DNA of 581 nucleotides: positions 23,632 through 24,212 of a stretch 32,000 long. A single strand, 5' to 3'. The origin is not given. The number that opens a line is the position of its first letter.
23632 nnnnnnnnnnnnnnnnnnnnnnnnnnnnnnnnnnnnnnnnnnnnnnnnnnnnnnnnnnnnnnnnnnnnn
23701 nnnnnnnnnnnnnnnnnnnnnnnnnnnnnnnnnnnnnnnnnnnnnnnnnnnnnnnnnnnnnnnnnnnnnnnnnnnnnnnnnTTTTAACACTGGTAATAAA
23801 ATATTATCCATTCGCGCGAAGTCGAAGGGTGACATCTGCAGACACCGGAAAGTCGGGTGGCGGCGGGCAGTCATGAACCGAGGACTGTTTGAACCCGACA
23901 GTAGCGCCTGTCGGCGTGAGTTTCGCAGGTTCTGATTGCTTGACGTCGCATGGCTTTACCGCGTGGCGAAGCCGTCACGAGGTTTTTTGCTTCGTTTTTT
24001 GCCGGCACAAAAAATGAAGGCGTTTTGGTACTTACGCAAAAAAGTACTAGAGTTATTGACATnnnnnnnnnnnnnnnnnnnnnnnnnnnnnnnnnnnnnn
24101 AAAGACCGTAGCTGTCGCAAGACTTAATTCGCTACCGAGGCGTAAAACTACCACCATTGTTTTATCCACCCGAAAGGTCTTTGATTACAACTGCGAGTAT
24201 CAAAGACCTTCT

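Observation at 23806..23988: Unclassified structured small-RNA candidate, with a compensatory-type clue from its duplicate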

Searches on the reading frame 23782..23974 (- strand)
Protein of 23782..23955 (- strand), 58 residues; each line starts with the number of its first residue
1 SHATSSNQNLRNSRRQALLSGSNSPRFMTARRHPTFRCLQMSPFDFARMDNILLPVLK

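Call 60: search_protein_families(library=pfam, proteins=[window:23782-23955:-, window:23807-23974:-], max_evalue=10)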
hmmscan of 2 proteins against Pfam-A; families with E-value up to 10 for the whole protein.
seq(58 aa): 0 families

seq(56 aa): 0 families

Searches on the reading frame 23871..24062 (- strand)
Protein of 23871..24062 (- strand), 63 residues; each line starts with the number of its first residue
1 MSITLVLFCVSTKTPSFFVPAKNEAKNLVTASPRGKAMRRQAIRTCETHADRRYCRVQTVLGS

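Call 28: search_protein_families(library=ncbifam, proteins=[window:23871-24062:-], max_evalue=1)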
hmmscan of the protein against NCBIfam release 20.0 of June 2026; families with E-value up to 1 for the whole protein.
window:23871-24062:- (63 aa): 1 family
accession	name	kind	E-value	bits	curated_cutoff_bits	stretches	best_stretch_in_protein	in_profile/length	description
TIGR02699.1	archaeo_AfpA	hypoth_equivalog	0.21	11.2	192.45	1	8-55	110-156/174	archaeoflavoprotein AfpA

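Call 40: list_cluster_members(proteins=[window:23871-24062:-, window:23777-23935:+, window:23950-24111:+, window:23936-24127:+, window:21836-21967:+, window:21705-21821:-, window:23414-23662:-, window:23414-23653:-, window:22733-23269:-, window:22733-23257:-])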
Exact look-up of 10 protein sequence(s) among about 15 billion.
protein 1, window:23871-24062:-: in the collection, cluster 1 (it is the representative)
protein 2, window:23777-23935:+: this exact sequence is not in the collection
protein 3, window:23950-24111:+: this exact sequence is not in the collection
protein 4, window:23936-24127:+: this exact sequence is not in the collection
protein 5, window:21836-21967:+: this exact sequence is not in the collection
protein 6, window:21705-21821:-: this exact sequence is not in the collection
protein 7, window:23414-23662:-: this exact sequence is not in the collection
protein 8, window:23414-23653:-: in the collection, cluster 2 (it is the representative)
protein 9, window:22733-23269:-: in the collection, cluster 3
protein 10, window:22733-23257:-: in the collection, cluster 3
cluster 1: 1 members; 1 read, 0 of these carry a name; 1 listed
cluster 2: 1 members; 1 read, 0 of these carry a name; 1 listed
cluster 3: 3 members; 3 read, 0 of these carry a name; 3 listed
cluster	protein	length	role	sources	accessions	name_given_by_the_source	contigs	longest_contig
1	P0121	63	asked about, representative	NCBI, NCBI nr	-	-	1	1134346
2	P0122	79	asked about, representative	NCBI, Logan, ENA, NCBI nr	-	-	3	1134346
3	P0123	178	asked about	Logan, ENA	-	-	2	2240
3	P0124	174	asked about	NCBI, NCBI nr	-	-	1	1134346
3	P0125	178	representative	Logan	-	-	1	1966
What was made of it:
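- It is held as a protein in NCBI and nr (call 40).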

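Call 41: find_homologous_proteins(query=P0122, max_evalue=0.00001)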
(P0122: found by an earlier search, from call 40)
Query P0122 (79 aa): 4 proteins with E <= 0.00001 among 7 candidates.
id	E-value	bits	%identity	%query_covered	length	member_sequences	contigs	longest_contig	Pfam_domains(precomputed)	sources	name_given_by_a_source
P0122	3.7e-44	166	100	100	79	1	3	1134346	PF18893.7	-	-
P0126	6.8e-11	60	48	73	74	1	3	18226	PF18893.7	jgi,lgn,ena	jgi:hypothetical protein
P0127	8.5e-11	60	48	90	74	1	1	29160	PF18893.7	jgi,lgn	-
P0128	1.1e-10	59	48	73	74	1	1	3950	PF18893.7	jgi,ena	-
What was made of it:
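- The genes between the copies have no close relatives; the best DUF5652 match is 48% identical (call 41).
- Tried and rejected: The DUF5652 protein search found nothing closer than 48% identity (call 41).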

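Call 66: search_protein_representatives(protein=window:23871-24062:-)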
Query: 63 residues. Proteins with E-value up to 0.001 (for the whole library): 1; up to 1e-10: 1; up to 1e-30: 1. The best 1 are listed.
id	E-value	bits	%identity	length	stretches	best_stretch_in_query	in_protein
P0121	5.9e-35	132.4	100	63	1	1-63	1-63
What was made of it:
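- On Protein-coding sequence or pseudogene fragment: The 63-aa ORF has no homolog (call 66).
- The ORF overlapping B that appears in NCBI protein records has no homolog among 1.84 billion representatives (call 66). It has no homolog among 1.84 billion cluster representatives other than itself (call 66), and its 90% cluster has one member (call 40).
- Tried and rejected: The 63-aa ORF was searched against 1.84 billion representatives (call 66).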

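Call 70: find_encoding_contigs(protein=P0125, flank=4000, max_places=5)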
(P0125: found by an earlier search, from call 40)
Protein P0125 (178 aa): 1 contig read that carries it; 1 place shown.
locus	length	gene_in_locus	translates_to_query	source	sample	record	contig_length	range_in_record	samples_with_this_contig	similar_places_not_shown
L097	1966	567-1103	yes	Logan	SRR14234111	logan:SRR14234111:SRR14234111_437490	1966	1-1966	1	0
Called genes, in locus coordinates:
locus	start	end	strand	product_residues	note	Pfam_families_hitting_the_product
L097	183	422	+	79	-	PF18893:DUF5652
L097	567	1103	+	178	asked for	-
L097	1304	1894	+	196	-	PF01797:Y1_Tnp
